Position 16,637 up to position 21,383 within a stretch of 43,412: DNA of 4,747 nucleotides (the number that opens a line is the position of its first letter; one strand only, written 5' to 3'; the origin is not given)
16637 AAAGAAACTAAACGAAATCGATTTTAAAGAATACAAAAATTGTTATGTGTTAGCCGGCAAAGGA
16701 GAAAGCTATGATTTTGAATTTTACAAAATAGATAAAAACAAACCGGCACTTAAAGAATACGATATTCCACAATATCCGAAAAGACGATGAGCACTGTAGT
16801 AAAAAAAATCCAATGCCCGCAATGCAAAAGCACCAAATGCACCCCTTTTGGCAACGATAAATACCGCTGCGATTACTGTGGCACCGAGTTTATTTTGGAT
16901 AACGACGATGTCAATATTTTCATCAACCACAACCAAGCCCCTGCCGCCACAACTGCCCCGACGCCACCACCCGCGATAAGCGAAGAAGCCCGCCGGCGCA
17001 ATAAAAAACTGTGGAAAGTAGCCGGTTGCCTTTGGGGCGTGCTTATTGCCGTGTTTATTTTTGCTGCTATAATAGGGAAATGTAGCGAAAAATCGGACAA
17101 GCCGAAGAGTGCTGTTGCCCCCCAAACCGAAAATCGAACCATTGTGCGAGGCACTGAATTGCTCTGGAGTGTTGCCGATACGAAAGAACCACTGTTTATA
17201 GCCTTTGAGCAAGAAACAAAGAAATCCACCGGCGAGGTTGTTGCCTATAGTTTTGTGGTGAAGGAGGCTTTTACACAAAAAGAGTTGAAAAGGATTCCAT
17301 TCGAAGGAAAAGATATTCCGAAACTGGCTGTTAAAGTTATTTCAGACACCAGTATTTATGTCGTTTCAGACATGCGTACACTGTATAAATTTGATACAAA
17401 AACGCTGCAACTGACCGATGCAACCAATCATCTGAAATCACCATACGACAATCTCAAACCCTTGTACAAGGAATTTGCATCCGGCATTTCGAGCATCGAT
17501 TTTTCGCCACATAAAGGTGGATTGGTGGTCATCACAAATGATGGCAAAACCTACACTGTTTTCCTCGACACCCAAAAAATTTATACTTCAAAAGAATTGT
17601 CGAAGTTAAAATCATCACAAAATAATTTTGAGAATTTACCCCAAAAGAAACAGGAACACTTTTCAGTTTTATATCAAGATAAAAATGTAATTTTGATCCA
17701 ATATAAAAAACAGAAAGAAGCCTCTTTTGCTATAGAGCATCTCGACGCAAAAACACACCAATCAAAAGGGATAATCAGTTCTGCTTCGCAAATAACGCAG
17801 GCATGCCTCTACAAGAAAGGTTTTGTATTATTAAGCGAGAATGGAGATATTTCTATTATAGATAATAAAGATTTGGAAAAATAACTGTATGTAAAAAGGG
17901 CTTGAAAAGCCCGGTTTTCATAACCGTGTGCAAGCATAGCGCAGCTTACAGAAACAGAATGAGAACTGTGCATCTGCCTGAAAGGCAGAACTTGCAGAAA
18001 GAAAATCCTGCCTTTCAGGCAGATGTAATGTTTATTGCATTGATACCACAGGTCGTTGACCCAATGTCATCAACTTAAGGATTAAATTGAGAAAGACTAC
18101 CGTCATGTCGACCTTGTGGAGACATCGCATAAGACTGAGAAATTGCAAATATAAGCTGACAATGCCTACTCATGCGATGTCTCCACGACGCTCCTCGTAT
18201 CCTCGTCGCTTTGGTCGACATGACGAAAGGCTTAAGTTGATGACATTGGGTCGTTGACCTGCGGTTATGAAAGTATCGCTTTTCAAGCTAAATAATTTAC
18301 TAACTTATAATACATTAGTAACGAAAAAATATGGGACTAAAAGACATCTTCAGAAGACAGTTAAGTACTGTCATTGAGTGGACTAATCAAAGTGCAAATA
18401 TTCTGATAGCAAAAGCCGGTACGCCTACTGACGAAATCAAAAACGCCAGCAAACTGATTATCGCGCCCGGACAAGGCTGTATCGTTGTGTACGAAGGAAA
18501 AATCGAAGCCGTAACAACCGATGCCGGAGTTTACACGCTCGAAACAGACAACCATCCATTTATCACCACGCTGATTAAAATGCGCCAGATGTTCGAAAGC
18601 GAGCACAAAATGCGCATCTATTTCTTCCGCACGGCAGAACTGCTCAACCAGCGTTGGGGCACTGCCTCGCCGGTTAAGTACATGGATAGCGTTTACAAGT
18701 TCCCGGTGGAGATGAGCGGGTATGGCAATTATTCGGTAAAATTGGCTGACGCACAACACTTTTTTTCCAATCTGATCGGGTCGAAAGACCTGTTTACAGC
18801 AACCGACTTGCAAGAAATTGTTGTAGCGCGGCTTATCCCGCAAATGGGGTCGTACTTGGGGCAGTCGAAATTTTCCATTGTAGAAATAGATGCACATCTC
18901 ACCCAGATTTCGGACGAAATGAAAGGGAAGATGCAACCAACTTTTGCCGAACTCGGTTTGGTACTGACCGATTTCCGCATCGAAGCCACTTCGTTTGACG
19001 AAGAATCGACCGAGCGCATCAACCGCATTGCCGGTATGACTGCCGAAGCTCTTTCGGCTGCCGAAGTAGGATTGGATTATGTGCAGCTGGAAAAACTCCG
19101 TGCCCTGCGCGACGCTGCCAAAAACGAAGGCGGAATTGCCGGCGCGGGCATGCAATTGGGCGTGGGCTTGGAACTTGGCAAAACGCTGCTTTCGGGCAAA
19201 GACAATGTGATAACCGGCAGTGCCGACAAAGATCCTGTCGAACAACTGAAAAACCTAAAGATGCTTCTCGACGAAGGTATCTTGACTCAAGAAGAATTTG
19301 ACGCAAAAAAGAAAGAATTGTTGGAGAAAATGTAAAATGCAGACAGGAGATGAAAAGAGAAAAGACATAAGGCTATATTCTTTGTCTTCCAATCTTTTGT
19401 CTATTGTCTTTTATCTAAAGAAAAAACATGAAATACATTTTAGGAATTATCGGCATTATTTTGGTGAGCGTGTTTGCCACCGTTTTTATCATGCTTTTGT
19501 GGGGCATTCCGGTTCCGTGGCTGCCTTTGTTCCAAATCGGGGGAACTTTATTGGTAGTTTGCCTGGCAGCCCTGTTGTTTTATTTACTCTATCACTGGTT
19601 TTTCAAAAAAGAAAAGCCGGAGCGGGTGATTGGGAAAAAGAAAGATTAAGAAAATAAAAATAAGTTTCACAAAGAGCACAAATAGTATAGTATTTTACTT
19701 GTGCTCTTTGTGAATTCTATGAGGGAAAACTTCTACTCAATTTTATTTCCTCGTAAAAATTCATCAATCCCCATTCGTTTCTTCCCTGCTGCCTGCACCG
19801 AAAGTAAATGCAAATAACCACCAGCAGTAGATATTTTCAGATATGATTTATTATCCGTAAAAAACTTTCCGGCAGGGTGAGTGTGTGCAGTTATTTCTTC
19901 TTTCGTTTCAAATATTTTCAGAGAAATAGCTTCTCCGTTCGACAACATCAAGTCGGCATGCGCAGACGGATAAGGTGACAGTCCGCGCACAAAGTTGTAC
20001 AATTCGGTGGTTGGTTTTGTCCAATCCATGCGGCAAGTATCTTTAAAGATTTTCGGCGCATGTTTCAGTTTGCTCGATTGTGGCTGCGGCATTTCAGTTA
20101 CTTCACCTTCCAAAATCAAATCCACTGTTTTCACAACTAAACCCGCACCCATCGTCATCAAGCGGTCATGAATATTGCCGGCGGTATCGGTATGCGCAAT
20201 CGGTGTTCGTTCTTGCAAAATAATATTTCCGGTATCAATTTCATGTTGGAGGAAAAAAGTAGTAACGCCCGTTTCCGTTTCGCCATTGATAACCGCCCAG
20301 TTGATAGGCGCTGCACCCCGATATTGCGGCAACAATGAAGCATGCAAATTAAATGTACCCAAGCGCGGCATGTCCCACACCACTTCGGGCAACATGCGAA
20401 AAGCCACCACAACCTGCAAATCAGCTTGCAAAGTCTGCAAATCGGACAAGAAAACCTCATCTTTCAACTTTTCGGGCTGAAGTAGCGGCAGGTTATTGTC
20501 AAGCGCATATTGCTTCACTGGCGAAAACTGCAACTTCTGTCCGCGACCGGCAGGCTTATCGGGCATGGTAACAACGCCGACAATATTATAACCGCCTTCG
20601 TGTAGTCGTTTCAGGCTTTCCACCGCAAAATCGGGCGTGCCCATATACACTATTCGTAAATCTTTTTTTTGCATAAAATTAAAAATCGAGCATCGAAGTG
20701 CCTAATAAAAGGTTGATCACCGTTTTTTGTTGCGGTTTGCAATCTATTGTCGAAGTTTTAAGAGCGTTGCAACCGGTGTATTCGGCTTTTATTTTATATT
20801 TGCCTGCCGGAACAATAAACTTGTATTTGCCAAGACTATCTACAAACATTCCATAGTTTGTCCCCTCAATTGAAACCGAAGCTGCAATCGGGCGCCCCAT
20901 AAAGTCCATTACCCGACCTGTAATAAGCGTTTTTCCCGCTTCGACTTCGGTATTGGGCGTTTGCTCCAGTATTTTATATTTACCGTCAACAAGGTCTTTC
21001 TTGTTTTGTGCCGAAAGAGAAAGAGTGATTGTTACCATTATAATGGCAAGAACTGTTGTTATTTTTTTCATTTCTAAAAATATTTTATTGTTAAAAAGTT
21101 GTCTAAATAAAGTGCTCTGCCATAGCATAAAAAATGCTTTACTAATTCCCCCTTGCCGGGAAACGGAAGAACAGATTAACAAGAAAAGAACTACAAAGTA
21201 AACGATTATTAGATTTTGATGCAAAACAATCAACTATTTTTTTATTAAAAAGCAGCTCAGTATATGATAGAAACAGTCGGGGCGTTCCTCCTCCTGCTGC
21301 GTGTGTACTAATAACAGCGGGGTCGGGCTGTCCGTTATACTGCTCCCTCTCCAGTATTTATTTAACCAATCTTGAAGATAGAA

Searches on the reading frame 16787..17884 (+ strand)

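Call 35: search_protein_families(library=pfam, proteins=[window:16787-17884:+])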
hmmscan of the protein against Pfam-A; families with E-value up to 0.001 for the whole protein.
window:16787-17884:+ (365 aa): 1 family
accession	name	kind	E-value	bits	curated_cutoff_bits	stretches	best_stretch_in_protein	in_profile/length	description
PF16755.11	Beta-prop_NUP159_NUP214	-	0.00019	21.3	29.6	1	139-309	65-220/366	NUP159/214 beta propeller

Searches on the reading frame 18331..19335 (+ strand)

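Call 35: search_protein_families(library=pfam, proteins=[window:18331-19335:+])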
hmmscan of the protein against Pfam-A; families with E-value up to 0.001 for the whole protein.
window:18331-19335:+ (334 aa): 4 families
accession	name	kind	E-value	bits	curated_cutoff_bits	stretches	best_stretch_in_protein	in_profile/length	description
PF13421.11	Band_7_1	-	2.6e-38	132.2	24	1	34-236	9-209/211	SPFH domain-Band 7 family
PF09851.14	SHOCT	-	8.8e-09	35.3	27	1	304-331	1-28/28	Short C-terminal domain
PF01145.31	Band_7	-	2.2e-08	34.8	23.6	1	44-240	3-165/176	SPFH domain / Band 7 family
PF05120.17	GvpG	-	0.00019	22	30.6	1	304-334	35-65/67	Gas vesicle protein G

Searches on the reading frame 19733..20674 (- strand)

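Call 35: search_protein_families(library=pfam, proteins=[window:19733-20674:-])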
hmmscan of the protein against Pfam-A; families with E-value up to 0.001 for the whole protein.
window:19733-20674:- (313 aa): 2 families
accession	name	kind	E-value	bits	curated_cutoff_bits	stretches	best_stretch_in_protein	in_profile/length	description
PF00551.24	Formyl_trans_N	-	1.6e-39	136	26.1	1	7-182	2-179/181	Formyl transferase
PF02911.23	Formyl_trans_C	-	1.4e-19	70.6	21.1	1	208-310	1-99/100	Formyl transferase, C-terminal domain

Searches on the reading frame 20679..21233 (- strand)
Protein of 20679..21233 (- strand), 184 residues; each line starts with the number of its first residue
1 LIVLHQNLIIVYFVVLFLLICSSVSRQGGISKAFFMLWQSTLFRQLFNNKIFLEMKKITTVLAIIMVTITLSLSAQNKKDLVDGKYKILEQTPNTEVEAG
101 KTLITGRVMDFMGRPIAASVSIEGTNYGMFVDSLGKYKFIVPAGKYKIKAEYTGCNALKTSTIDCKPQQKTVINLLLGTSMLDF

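Call 36: search_protein_families(library=pfam, proteins=[window:20679-21233:-])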
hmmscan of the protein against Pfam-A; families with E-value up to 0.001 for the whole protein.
window:20679-21233:- (184 aa): 2 families
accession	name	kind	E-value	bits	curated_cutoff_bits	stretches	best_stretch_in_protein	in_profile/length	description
PF13620.12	CarboxypepD_reg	-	5.7e-10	39.8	32.3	1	104-176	2-80/82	Carboxypeptidase regulatory-like domain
PF13715.12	CarbopepD_reg_2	-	9.3e-09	35.6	32.2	1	104-179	1-78/88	CarboxypepD_reg-like domain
